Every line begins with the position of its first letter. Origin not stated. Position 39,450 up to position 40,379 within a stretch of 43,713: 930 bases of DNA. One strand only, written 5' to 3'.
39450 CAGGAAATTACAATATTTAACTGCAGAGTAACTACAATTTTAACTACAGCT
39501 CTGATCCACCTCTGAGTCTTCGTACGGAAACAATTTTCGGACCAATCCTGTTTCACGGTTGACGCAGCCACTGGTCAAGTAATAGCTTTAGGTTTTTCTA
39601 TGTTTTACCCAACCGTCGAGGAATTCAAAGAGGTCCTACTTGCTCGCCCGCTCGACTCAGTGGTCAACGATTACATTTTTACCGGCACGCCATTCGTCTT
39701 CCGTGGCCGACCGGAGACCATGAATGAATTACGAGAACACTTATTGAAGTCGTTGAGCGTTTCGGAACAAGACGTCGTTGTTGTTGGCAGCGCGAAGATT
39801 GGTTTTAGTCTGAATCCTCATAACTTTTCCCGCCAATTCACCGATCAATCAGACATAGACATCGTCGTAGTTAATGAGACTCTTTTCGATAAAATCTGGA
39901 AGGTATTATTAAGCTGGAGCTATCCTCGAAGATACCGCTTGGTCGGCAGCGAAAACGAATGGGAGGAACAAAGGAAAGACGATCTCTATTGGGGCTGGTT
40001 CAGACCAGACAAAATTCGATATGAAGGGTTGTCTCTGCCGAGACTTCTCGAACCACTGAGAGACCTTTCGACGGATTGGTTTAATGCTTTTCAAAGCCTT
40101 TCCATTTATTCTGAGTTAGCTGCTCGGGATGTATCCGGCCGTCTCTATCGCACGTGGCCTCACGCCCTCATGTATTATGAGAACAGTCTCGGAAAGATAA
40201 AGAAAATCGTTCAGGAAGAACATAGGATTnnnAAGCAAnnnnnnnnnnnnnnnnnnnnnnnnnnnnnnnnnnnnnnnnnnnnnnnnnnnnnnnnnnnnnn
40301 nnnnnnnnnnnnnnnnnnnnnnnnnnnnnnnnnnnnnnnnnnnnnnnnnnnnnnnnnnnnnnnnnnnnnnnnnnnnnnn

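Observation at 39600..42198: Three-gene operon: minimal nucleotidyltransferase-like protein + DUF262-only protein + DPPY methyltransferase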

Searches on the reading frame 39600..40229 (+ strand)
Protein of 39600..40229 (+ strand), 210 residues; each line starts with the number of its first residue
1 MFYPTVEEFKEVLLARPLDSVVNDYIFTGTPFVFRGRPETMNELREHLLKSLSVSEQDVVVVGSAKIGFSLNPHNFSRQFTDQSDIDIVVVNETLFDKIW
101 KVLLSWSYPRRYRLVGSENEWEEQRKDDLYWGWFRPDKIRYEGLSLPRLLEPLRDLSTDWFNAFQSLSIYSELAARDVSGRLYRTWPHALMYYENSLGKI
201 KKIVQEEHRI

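Call 3: search_protein_families(library=pfam, proteins=[window:39600-40229:+], max_evalue=0.1)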
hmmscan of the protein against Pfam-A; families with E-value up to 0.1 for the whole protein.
window:39600-40229:+ (210 aa): 1 family
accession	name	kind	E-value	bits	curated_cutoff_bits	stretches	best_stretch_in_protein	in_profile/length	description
PF01909.29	NTP_transf_2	-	0.025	15.4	21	0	81-130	29-72/93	Nucleotidyltransferase domain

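Call 4: search_protein_families(library=padloc, proteins=[window:39600-40229:+], max_evalue=0.1)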
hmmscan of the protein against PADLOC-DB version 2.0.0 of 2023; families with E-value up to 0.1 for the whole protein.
window:39600-40229:+ (210 aa): 0 families

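Call 5: search_protein_families(library=ncbifam, proteins=[window:39600-40229:+], max_evalue=0.1)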
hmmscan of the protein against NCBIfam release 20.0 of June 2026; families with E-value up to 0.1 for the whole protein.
window:39600-40229:+ (210 aa): 0 families

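Call 9: find_homologous_proteins(query=window:39600-40229:+)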
Query window:39600-40229:+ (210 aa): 229 proteins with E <= 0.001 among 444 candidates; the best 120 are listed.
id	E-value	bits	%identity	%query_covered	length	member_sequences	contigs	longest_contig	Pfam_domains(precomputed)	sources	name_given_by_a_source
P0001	2.6e-138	477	100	100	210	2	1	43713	-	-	-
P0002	1.1e-82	295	61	98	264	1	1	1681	-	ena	-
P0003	5.9e-82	293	60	98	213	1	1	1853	-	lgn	-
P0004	1.9e-81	291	59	98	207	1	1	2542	-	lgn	-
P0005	4.1e-81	290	60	98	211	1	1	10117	-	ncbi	-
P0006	6.6e-81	289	60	95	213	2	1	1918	-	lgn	-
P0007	1.5e-80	288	58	96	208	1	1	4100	-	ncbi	-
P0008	6.8e-80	286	58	98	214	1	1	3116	-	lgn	-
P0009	7.9e-80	286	57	97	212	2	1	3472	-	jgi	-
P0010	1.2e-79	285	59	98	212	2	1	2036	-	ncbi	-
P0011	7.5e-79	282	59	100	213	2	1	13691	-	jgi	-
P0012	1.1e-78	282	58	97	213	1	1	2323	-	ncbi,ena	-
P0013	1.8e-78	281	60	98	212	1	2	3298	-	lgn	-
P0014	8.8e-78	279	59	96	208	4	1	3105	-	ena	-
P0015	1.0e-77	279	57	98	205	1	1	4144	-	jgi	jgi:hypothetical protein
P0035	2.3e-74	268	57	97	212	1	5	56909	-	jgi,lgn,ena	jgi:hypothetical protein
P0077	1.2e-70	256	56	97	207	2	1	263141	-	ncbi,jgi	-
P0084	3.0e-70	254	55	99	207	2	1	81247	-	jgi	jgi:hypothetical protein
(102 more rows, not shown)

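Call 10: find_encoding_contigs(protein=P0077, flank=6000, max_places=2)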
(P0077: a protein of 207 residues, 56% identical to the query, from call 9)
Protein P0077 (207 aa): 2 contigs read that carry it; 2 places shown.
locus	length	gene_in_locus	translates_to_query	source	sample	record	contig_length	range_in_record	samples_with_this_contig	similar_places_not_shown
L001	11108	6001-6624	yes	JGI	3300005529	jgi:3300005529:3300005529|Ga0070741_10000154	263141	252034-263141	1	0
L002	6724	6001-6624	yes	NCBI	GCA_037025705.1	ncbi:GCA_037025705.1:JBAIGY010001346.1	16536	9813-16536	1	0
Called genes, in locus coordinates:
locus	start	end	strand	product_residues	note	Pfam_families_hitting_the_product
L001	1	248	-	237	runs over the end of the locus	PF01177:Asp_Glu_race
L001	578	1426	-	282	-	-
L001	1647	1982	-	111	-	PF14119:DUF4288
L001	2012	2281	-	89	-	PF02604:PhdYeFM_antitox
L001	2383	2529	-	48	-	-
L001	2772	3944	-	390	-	PF00561:Abhydrolase_1 (weak), PF12697:Abhydrolase_6 (weak)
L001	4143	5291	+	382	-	PF01555:N6_N4_Mtase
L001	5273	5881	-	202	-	-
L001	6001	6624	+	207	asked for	-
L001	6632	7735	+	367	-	PF03235:GmrSD_N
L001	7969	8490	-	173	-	PF01209:Ubie_methyltran, PF08241:Methyltransf_11, PF13649:Methyltransf_25 (weak)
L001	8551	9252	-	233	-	PF13531:SBP_bac_11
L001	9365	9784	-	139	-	-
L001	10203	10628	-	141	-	-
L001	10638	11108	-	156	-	?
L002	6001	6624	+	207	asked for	-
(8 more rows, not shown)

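Call 11: find_encoding_contigs(protein=P0084, flank=6000, max_places=2)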
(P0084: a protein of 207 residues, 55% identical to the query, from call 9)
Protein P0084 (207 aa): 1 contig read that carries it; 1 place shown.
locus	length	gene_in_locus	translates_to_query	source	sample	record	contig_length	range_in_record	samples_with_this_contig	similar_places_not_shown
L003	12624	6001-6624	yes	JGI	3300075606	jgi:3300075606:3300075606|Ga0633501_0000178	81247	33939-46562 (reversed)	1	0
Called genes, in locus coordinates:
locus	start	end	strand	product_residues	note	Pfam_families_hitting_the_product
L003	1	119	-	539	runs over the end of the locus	PF05621:TniB (weak), PF13401:AAA_22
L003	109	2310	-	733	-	PF27165:TnsB_N (weak), PF27135:HTH_TnsB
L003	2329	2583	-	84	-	-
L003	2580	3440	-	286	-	PF08722:Tn7_TnsA-like_N, PF08721:Tn7_Tnp_TnsA_C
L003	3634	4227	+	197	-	-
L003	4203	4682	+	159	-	-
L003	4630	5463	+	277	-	PF06114:Peptidase_M78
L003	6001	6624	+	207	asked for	-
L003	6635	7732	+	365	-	PF03235:GmrSD_N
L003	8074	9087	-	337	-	-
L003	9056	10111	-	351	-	PF01555:N6_N4_Mtase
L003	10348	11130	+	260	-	-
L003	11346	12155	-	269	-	-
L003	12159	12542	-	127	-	PF12844:HTH_19, PF13560:HTH_31, PF01381:HTH_3, PF13413:HTH_25 (weak), PF13443:HTH_26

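Call 12: find_encoding_contigs(protein=P0035, flank=6000, max_places=3)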
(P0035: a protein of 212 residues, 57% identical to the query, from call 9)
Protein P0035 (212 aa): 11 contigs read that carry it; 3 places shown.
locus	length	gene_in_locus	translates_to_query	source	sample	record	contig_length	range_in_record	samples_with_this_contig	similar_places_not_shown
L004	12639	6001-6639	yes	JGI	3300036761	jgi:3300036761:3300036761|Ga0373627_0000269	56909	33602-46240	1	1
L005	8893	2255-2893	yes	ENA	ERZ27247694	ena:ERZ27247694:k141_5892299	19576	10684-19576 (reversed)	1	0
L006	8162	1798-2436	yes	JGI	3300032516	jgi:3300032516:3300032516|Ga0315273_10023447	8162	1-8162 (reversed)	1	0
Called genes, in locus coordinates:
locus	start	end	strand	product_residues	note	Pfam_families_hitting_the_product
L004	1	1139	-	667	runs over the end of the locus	PF27052:Lysyl_endopep_N (faint), PF13365:Trypsin_2 (weak)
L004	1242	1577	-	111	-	-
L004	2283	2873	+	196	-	PF04055:Radical_SAM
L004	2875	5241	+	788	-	PF02901:PFL-like, PF01228:Gly_radical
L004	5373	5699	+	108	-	-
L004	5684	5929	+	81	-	PF10049:DUF2283 (weak)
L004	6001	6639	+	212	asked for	-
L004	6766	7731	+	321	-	PF03235:GmrSD_N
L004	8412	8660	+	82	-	PF01555:N6_N4_Mtase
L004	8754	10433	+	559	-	PF01401:Peptidase_M2, PF01432:Peptidase_M3, PF02074:Peptidase_M32 (weak)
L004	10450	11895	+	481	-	PF00474:SSF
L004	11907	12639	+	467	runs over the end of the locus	PF05195:AMP_N, PF00557:Peptidase_M24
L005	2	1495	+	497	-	?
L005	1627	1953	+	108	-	-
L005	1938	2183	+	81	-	PF10049:DUF2283 (weak)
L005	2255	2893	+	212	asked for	-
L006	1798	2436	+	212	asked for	-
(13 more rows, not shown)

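Call 17: find_related_loci(query=A1, collection=genome_contigs, flank=7000)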
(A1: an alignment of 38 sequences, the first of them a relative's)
Query A1 (210 aa) in genome_contigs; peptide patterns used: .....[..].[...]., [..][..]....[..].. (x = any residue, [..] = any of these).
47 stretches matched a pattern; 31 encode a relative of the query (tblastn E <= 1e-3); 31 distinct loci.
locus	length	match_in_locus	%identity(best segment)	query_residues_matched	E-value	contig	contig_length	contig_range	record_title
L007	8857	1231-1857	57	1-205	7e-81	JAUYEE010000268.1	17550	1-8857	MAG: bacterium isolate C20_metabat.bin.94 C20_k141_660393, whole genome shotgun sequence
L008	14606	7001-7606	56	1-201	9e-76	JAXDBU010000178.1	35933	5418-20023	MAG: Sedimentisphaerales bacterium isolate POMEDNA-B26 Raw2_k127_2173765, whole genome shotgun sequence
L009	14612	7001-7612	56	3-205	2e-75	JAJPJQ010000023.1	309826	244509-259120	MAG: Proteobacteria bacterium isolate Centralia_MAG_52 k107_32471398, whole genome shotgun sequence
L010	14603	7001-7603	52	4-204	2e-73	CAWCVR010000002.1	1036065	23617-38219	MAG: Bryobacterales bacterium isolate MFD01689.bin.1.102 genome assembly, contig: contig_12962, whole genome shotgun seq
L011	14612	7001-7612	51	6-208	4e-72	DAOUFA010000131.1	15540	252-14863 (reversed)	MAG TPA_asm: Dehalococcoidales bacterium isolate N9_413 k139_1469111, whole genome shotgun sequence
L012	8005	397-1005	51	1-202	7e-71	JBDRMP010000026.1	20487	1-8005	MAG: Planctomycetota bacterium isolate MEGAHIT-group-1.835 k141_109873, whole genome shotgun sequence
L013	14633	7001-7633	50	1-209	9e-70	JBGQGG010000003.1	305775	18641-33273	MAG: Pyrinomonadaceae bacterium isolate OBJ2_061818_090_33 k141_1670004_length_305775_cov_34.9271, whole genome shotgun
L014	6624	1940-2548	56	5-206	3e-69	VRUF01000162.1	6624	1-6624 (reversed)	MAG: Planctomycetota bacterium isolate MohnsGC08_bin174 NODE_315_length_6624_cov_8.189552, whole genome shotgun sequence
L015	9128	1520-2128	56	5-206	3e-69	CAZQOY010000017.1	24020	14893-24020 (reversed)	MAG TPA_asm: uncultured bacterium isolate binchicken_co85_78 genome assembly, contig: NODE_1212_length_24020_cov_15.1992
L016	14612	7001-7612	49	3-206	6e-68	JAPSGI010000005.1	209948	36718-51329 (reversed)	MAG: Solirubrobacteraceae bacterium isolate BS_bin.015 NODE_5_length_209948_cov_5.085254, whole genome shotgun sequence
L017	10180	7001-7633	47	1-209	5e-66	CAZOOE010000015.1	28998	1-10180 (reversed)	MAG TPA_asm: uncultured Clostridia bacterium isolate SRP273308_co1_75 genome assembly, contig: NODE_1560_length_28998_co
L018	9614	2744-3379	47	1-209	1e-62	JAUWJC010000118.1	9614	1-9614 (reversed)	MAG: Pirellulales bacterium isolate CSMAG_2310 CSMAG_2310_k127_2726181_length_9614_cov_15.4027, whole genome shotgun seq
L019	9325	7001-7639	44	1-210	9e-62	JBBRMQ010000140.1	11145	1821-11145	MAG: Thermoanaerobaculia bacterium isolate La1_metabat2.060 LA1C_B2.060_k141_2302032L_11145_cov_12.0269, whole genome sh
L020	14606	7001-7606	40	3-201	2e-53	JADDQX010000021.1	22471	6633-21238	MAG: Actinomycetota bacterium isolate MB1_2 AB19_MB1_95_length_22474_cov_122, whole genome shotgun sequence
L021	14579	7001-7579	40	3-192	7e-50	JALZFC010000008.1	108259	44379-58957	MAG: Actinomycetota bacterium isolate NEG bin29 SC8818_NODE_10_length_108259_cov_5.887536, whole genome shotgun sequence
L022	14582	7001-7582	38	2-204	7e-43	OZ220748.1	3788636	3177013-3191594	MAG: Dehalococcoidia bacterium isolate 6c7b36c8-b3ab-4b4c-a352-7e98d29eb5d7 genome assembly, chromosome: 1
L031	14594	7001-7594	30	1-209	2e-29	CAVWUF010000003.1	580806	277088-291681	MAG: uncultured Acidobacteriaceae bacterium isolate MFD01689.bin.1.40 genome assembly, contig: contig_26821, whole genom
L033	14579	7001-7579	32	1-203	3e-29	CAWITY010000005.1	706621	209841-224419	MAG: uncultured Acidobacteriaceae bacterium isolate MFD01689.bin.2.70 genome assembly, contig: contig_27014, whole genom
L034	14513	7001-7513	31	20-200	3e-28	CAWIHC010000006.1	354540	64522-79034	MAG: uncultured Acidobacteriaceae bacterium isolate MFD01231.bin.2.35 genome assembly, contig: contig_17380, whole genom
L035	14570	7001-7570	31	1-200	1e-26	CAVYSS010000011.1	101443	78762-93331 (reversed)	MAG: uncultured Acidobacteriota bacterium isolate MFD05580.bin.1.119 genome assembly, contig: contig_23144, whole genome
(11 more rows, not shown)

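Call 22: search_protein_families(library=pfam, proteins=[L011:8848-10047:+, L013:9008-10591:-, L022:8761-10833:-, L033:8749-9720:-, L034:8685-9725:+, L035:8747-9769:+, L001:5276-5881:-, L003:8077-9087:-, L014:4000-4683:+, L031:5057-5713:-], max_evalue=0.01)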
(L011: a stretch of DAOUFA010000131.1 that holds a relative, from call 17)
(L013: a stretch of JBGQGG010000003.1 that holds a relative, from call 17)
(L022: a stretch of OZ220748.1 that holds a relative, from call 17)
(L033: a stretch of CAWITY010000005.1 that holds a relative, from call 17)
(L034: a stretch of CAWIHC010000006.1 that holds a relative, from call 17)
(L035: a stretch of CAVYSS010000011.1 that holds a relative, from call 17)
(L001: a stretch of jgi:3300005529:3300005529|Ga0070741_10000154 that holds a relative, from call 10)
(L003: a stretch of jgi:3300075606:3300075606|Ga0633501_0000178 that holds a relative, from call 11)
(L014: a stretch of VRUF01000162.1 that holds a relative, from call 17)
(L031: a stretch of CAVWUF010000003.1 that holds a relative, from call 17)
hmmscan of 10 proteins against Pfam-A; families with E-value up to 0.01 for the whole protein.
L011:8848-10047:+ (400 aa): 4 families
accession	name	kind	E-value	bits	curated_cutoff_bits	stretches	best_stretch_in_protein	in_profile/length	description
PF00009.33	GTP_EFTU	-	5.6e-62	209.1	26.5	1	10-206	1-187/188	Elongation factor Tu GTP binding domain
PF03143.23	GTP_EFTU_D3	-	4.9e-37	126.9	27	1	304-398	1-105/106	Elongation factor Tu C-terminal domain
PF03144.31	GTP_EFTU_D2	-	3.7e-23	82.2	30.3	1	230-300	1-73/73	Elongation factor Tu domain 2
PF22042.2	EF-G_D2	-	0.0014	19.2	27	1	227-282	13-67/84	Elongation factor G domain 2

L013:9008-10591:- (528 aa): 1 family
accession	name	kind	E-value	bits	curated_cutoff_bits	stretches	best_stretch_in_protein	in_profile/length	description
PF00361.26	Proton_antipo_M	-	5.1e-75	252.8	21.5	1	147-427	2-279/294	NADH:quinone oxidoreductase/Mrp antiporter, TM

L022:8761-10833:- (691 aa): 0 families

L033:8749-9720:- (324 aa): 0 families

L034:8685-9725:+ (347 aa): 2 families
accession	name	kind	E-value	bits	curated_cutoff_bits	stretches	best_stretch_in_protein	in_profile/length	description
PF04055.27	Radical_SAM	-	1.6e-24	87.4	29.5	1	43-182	1-153/166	Radical SAM superfamily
PF13353.11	Fer4_12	-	0.0052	17.5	22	1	49-123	15-95/137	4Fe-4S single cluster domain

L035:8747-9769:+ (341 aa): 1 family
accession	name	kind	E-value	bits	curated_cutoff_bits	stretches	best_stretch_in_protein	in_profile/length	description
PF04055.27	Radical_SAM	-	1.4e-19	71.4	29.5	1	41-166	1-139/166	Radical SAM superfamily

L001:5276-5881:- (202 aa): 0 families

L003:8077-9087:- (337 aa): 0 families

L014:4000-4683:+ (228 aa): 0 families

L031:5057-5713:- (219 aa): 0 families

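Call 23: predict_structure(alignment_id=A1)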
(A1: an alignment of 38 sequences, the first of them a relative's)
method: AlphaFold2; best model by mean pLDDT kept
length: 210 residues; sequences in the alignment: 38
mean_pLDDT: 90.9   pTM: 0.85
mean pLDDT of the five models: 90.9, 89.3, 89.0, 88.6, 87.6
residues with pLDDT >= 90: 153; 70-90: 50; 50-70: 7; < 50: 0
segments of 3 or more residues with pLDDT < 50: none
pLDDT, mean of each block of 10 residues (from residue 1): 91 98 95 94 96 96 94 93 92 94 78 77 76 87 83 93 96 92 96 96 90
secondary structure, 60 per line:
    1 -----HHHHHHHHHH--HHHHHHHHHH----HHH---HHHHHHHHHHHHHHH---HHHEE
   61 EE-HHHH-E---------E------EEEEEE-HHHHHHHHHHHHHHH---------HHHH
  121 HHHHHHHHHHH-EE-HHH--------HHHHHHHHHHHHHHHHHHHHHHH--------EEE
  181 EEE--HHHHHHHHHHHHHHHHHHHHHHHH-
elements in order: H6-15 H18-27 H38-52 E59-62 H64-67 E86-91 H93-107 H117-131 H147-169 E178-183 H186-209

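Call 25: search_solved_structures(query=A1, max_evalue=10)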
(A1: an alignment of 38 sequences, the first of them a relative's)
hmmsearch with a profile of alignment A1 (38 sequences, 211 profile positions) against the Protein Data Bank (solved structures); distinct sequences matched with E-value up to 10: 2.
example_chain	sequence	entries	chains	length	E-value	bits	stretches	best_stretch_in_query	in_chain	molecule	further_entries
4jxt_A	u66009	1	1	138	0.51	12.9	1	158-206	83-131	Regulation of nuclear pre-mRNA domain-containing protein 1A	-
4nac_A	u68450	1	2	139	0.63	12.6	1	161-205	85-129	Regulation of nuclear pre-mRNA domain-containing protein 1A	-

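Call 26: fold_search(model_id=the predicted structure, library=pdb)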
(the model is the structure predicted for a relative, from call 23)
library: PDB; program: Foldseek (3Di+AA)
matches with E <= 10: 124; with E <= 0.001: 0
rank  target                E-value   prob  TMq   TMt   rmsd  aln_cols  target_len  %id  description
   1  2o1p_B                6.3e-01  0.06  0.15  0.08  14.5       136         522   14  Structure of yeast Poly(A) Polymerase in a somewhat closed state (released 2007-01-23)
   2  2o1p_A                1.4e+00  0.03  0.15  0.08  14.6       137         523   14  Structure of yeast Poly(A) Polymerase in a somewhat closed state (released 2007-01-23)
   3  7w53_A                1.6e+00  0.10  0.20  0.20  10.7       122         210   12  Cryo-EM structure of the neuromedin U-bound neuromedin U receptor 1-Gq protein complex (released 2022-04-20)
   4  6ywo_D                1.6e+00  0.06  0.17  0.12  13.7       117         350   20  CutA in complex with A3 RNA (released 2020-08-05)
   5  9iwa_E                1.9e+00  0.02  0.13  0.05  17.3       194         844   10  Structure of apo AsfvPrimPol with dodecamer (released 2025-12-24)
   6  3c66_A                2.0e+00  0.03  0.15  0.08  14.5       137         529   14  Yeast poly(A) polymerase in complex with Fip1 residues 80-105 (released 2008-05-20)
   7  7q72_A                2.4e+00  0.03  0.15  0.08  13.9       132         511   15  Structure of Pla1 in complex with Red1 (released 2022-12-07)
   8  8hcx_A                2.7e+00  0.06  0.20  0.20  12.8       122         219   12  Cryo-EM structure of Endothelin1-bound ETBR-Gq complex (released 2023-03-22)
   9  8itf_A                2.9e+00  0.05  0.19  0.18  12.9       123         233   12  Cryo-EM structure of the DMCHA-bound mTAAR9-Gs complex (released 2023-05-31)
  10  6ywp_B                2.9e+00  0.05  0.19  0.13  13.5       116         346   18  Structure of apo-CutA (released 2020-08-05)
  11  6vwl_a                2.9e+00  0.02  0.13  0.13  18.7       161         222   10  70S ribosome bound to HIV frameshifting stem-loop (FSS) and P/E tRNA (rotated conformation) (released 2020-06-03)
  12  3r1b_C                2.9e+00  0.02  0.15  0.09  16.7       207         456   12  Open crystal structure of cytochrome P450 2B4 covalently bound to the mechanism-based inactivator tert-butylphenylacet (released 2011-05-11)
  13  6ywo_B                3.2e+00  0.05  0.19  0.12  13.6       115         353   20  CutA in complex with A3 RNA (released 2020-08-05)
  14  6ywo_A                3.2e+00  0.05  0.19  0.12  13.6       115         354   20  CutA in complex with A3 RNA (released 2020-08-05)
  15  2q0c_B                3.2e+00  0.04  0.22  0.16  13.3       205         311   11  Terminal uridylyl transferase 4 from Trypanosoma brucei with bound CTP (released 2007-08-28)
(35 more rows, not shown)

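Call 27: search_protein_families(library=pfam, alignment_id=A1, max_evalue=1)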
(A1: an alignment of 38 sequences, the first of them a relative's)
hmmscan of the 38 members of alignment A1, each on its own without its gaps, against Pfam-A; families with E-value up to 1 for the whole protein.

A. member 1, P0001 (210 aa): 2 families
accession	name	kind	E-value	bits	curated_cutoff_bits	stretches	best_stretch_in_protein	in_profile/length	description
PF01909.29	NTP_transf_2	-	0.025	15.4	21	1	81-130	29-72/93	Nucleotidyltransferase domain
PF14544.11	DUF4443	-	0.16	12.4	27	1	39-66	56-83/100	Domain of unknown function (DUF4443)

B. families by the number of members that match (of 38 scanned): 5 families
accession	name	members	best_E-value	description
PF01909.29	NTP_transf_2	3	0.025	Nucleotidyltransferase domain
PF01467.32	CTP_transf_like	1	0.088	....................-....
PF25717.1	Herpes_ORF32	1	0.14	Herpesvirus ORF32/34 phosphoprotein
PF23363.1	DUF7089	1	0.15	Family of unknown function (DUF7089)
PF14544.11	DUF4443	1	0.16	Domain of unknown function (DUF4443)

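Call 33: fold_search(model_id=the predicted structure, library=viral)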
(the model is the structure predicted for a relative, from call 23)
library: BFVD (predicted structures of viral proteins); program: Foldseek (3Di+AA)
matches with E <= 10: 99; with E <= 0.001: 0
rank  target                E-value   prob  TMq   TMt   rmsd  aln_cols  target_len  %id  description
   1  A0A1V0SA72            2.3e-01  0.05  0.17  0.09  17.8       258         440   13  Uncharacterized protein [Catovirus CTV1]
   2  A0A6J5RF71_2          8.8e-01  0.03  0.14  0.05  19.8       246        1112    9  Large polyvalent protein associated domain-containing protein [uncultured Caudovirales phage]
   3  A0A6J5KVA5            1.0e+00  0.20  0.29  0.39  12.9       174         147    9  Uncharacterized protein [uncultured Caudovirales phage]
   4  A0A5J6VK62            1.2e+00  0.08  0.15  0.17  11.0        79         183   19  LicD family protein [Megaviridae environmental sample]
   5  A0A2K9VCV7            1.7e+00  0.06  0.19  0.30  10.1       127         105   10  Uncharacterized protein [Lactobacillus phage Bacchae]
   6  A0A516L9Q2            1.8e+00  0.04  0.13  0.18  13.2       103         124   14  (no name in the UniProt tables at hand)
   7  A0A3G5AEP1            1.9e+00  0.08  0.21  0.15  13.2       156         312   14  Putative ORFan [Satyrvirus sp.]
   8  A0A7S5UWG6            1.9e+00  0.03  0.14  0.07  18.4       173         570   12  ATP-dependent helicase protein [Rhizobium phage RHph_TM30]
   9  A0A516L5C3            1.9e+00  0.03  0.15  0.19  15.4       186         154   12  (no name in the UniProt tables at hand)
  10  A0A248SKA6            2.0e+00  0.01  0.11  0.09  22.0       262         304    9  (no name in the UniProt tables at hand)
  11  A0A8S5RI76            2.1e+00  0.02  0.11  0.13  16.1       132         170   14  Uncharacterized protein [virus sp. ctML55]
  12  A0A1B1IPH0            2.1e+00  0.02  0.16  0.10  22.0       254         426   11  (no name in the UniProt tables at hand)
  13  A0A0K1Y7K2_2          2.4e+00  0.04  0.17  0.06  20.1       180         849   12  (no name in the UniProt tables at hand)
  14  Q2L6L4                2.4e+00  0.03  0.17  0.12  14.7       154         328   12  Uncharacterized protein [Protobacilladnavirus chasesal]
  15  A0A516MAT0            2.4e+00  0.02  0.13  0.14  19.8       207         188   10  (no name in the UniProt tables at hand)
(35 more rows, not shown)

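Call 38: search_dna_similar(query=window:39600-40229:+, collection=plasmids, mode=protein, max_evalue=0.001, max_rows=15)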
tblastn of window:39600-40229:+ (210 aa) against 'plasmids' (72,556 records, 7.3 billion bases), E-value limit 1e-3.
Records with a match: 2; places in all: 2; records where one place covers at least 80% of the query: 1.
Best place of each record, by identity: <60% 2.
By first word of the organism name: Cronobacter 1; Aliarcobacter 1.
By predicted mobility (MOB-suite, as given by PLSDB): non-mobilizable 2.
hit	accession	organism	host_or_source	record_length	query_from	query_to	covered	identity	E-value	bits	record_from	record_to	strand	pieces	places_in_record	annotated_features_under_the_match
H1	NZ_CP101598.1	Cronobacter dublinensis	Cereal-based food (noodle) for infant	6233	29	197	80%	29.5%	5e-12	71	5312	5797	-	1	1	hypothetical protein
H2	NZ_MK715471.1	Aliarcobacter cryaerophilus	Greenshell mussel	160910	29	186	75%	31.3%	8e-12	71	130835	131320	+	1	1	hypothetical protein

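Call 39: search_dna_similar(query=window:39600-40229:+, collection=phages, mode=protein, max_evalue=0.001, max_rows=15)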
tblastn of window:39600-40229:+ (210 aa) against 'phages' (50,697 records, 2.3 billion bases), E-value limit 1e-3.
No match.

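Call 40: get_annotated_region(hit=H1, flank=6000)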
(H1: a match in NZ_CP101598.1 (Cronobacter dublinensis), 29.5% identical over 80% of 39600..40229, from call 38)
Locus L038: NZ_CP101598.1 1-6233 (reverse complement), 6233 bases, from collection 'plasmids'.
description: Cronobacter dublinensis strain CFSA A84 plasmid pA84-3, complete sequence
organism: Cronobacter dublinensis (NCBI taxid 413497)
taxonomy: Bacteria; Pseudomonadota; Gammaproteobacteria; Enterobacterales; Enterobacteriaceae; Cronobacter; Cronobacter dublinensis
host: -; source: Cereal-based food (noodle) for infant; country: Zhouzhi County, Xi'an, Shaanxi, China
typing (MOB-suite, as given by PLSDB): non-mobilizable
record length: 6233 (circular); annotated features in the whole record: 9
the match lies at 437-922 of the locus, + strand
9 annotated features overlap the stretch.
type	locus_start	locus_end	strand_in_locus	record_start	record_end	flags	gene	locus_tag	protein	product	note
CDS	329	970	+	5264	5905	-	-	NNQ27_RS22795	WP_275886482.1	hypothetical protein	-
CDS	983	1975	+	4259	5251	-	-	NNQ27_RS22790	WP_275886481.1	DUF262 domain-containing protein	-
CDS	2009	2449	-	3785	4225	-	-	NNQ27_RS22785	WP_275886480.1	hypothetical protein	-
CDS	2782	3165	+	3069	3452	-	-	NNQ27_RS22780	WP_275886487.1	hypothetical protein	-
CDS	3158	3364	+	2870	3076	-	-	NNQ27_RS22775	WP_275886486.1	hypothetical protein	-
CDS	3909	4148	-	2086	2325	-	-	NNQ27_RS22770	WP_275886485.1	DUF2442 domain-containing protein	-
CDS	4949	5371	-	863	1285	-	-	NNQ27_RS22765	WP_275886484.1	helix-turn-helix domain-containing protein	-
CDS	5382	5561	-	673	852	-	-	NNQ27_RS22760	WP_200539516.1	Rop family plasmid primer RNA-binding protein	-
CDS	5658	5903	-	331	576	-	-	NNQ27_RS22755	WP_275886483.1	hypothetical protein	-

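Call 41: get_annotated_region(hit=H2, flank=6000)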
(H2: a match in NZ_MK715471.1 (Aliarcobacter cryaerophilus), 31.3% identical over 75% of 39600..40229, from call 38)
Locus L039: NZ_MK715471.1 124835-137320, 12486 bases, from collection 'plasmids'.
description: Aliarcobacter cryaerophilus strain M830MA plasmid pM830MA, complete sequence
organism: Aliarcobacter cryaerophilus (NCBI taxid 28198)
taxonomy: Bacteria; Campylobacterota; Epsilonproteobacteria; Campylobacterales; Arcobacteraceae; Aliarcobacter; Aliarcobacter cryaerophilus
host: -; source: Greenshell mussel; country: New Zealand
typing (MOB-suite, as given by PLSDB): non-mobilizable
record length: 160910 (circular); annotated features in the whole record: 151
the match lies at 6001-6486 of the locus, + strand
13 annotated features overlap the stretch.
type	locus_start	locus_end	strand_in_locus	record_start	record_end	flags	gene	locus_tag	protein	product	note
CDS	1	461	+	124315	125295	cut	-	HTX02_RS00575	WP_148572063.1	hypothetical protein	-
CDS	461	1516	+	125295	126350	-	-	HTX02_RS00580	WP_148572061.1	hypothetical protein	-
CDS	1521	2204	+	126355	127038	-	-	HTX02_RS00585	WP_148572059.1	hypothetical protein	-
CDS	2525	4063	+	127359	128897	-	istA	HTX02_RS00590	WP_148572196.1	IS21 family transposase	-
CDS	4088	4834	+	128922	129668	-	istB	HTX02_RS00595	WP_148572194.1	IS21-like element helper ATPase IstB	-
CDS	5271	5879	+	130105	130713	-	-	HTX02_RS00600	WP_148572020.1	biosynthetic peptidoglycan transglycosylase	GO:0071555 - cell wall organization [Evidence IEA]; GO:0009252 - peptidoglycan biosynthetic process [Evidence IEA]; ...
CDS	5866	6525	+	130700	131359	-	-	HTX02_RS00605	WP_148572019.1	hypothetical protein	-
CDS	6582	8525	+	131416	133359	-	-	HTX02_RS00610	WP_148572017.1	DUF4365 domain-containing protein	-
CDS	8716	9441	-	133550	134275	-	-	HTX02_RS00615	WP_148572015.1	phospholipase D-like domain-containing protein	-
CDS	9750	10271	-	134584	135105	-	-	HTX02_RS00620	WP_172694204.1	hypothetical protein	-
CDS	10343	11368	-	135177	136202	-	-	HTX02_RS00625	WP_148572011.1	hypothetical protein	-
CDS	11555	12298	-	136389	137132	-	-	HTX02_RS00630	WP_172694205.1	TIR domain-containing protein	GO:0007165 - signal transduction [Evidence IEA]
CDS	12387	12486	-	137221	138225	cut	-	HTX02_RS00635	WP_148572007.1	DUF4917 family protein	-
